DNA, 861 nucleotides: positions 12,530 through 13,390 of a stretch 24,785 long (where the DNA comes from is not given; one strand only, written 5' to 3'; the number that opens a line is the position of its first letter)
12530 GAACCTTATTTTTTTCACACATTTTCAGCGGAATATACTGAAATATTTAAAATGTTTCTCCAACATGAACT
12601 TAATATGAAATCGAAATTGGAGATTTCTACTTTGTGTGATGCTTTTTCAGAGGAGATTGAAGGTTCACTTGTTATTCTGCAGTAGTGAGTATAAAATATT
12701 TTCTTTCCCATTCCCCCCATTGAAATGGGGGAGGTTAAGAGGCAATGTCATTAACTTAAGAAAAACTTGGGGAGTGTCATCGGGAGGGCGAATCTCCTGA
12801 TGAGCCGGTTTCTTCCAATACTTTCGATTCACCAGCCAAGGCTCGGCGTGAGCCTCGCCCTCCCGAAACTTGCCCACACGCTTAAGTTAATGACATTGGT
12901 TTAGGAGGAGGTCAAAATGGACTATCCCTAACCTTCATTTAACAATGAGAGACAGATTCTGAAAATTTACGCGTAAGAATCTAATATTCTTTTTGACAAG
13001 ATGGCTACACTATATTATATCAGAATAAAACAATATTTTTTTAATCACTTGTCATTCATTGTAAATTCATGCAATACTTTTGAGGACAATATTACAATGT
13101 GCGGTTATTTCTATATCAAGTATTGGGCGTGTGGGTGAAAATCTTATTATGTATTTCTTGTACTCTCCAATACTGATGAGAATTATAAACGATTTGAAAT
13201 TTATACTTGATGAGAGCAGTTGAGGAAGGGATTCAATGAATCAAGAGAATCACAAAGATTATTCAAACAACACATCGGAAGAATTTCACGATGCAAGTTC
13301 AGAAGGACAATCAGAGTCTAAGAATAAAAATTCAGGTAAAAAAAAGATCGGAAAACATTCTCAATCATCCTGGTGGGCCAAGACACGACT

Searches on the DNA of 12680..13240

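Call 7: search_rna_families(source=window, start=12680, end=13240, threshold=evalue, max_evalue=10, show_alignments=3)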
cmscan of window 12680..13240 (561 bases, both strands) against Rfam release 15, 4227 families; matches with E-value up to 10: 10.
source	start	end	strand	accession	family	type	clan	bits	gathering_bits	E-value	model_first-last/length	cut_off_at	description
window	12743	12897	+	RF04119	MIR1858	Gene; miRNA;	-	25.8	137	0.038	1-197/197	no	MIR1858 microRNA precursor family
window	12992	13056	-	RF00296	snoR16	Gene; snRNA; snoRNA; CD-box;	-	24.5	45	0.13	1-86/86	no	Small nucleolar RNA R16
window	12944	13077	-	RF02049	STnc460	Gene; sRNA;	-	21.7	70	0.11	1-147/147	no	Salmonella enterica sRNA STnc460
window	12961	13055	-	RF02445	SpR14_sRNA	Gene; sRNA;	-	20.3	50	3.8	1-80/80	no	Streptococcus sRNA SpR14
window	12745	12856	+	RF01872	MEG3_2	Gene; lncRNA;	-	19.5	60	0.21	1-105/105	no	Maternally expressed 3 conserved region 2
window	12778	12868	+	RF03558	mir-629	Gene; miRNA;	-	17.4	72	4.9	1-83/83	no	mir-629 microRNA precursor family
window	13037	13097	-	RF00592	SNORD78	Gene; snRNA; snoRNA; CD-box;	CL00051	15.4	38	5.2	1-65/65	no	Small nucleolar RNA SNORD78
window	12697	12738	-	RF01370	CRISPR-DR57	Gene; CRISPR;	-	14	39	5.4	1-37/37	no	CRISPR RNA direct repeat element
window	13204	13240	+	RF00162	SAM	Cis-reg; riboswitch;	CL00012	13.9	44.4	4.8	1-37/108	3'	SAM riboswitch aptamer (S box leader)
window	12990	13047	+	RF02350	psRNA6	Gene; sRNA;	-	9.5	60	3.5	1-333/333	no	Nitrosomonas sRNA psRNA6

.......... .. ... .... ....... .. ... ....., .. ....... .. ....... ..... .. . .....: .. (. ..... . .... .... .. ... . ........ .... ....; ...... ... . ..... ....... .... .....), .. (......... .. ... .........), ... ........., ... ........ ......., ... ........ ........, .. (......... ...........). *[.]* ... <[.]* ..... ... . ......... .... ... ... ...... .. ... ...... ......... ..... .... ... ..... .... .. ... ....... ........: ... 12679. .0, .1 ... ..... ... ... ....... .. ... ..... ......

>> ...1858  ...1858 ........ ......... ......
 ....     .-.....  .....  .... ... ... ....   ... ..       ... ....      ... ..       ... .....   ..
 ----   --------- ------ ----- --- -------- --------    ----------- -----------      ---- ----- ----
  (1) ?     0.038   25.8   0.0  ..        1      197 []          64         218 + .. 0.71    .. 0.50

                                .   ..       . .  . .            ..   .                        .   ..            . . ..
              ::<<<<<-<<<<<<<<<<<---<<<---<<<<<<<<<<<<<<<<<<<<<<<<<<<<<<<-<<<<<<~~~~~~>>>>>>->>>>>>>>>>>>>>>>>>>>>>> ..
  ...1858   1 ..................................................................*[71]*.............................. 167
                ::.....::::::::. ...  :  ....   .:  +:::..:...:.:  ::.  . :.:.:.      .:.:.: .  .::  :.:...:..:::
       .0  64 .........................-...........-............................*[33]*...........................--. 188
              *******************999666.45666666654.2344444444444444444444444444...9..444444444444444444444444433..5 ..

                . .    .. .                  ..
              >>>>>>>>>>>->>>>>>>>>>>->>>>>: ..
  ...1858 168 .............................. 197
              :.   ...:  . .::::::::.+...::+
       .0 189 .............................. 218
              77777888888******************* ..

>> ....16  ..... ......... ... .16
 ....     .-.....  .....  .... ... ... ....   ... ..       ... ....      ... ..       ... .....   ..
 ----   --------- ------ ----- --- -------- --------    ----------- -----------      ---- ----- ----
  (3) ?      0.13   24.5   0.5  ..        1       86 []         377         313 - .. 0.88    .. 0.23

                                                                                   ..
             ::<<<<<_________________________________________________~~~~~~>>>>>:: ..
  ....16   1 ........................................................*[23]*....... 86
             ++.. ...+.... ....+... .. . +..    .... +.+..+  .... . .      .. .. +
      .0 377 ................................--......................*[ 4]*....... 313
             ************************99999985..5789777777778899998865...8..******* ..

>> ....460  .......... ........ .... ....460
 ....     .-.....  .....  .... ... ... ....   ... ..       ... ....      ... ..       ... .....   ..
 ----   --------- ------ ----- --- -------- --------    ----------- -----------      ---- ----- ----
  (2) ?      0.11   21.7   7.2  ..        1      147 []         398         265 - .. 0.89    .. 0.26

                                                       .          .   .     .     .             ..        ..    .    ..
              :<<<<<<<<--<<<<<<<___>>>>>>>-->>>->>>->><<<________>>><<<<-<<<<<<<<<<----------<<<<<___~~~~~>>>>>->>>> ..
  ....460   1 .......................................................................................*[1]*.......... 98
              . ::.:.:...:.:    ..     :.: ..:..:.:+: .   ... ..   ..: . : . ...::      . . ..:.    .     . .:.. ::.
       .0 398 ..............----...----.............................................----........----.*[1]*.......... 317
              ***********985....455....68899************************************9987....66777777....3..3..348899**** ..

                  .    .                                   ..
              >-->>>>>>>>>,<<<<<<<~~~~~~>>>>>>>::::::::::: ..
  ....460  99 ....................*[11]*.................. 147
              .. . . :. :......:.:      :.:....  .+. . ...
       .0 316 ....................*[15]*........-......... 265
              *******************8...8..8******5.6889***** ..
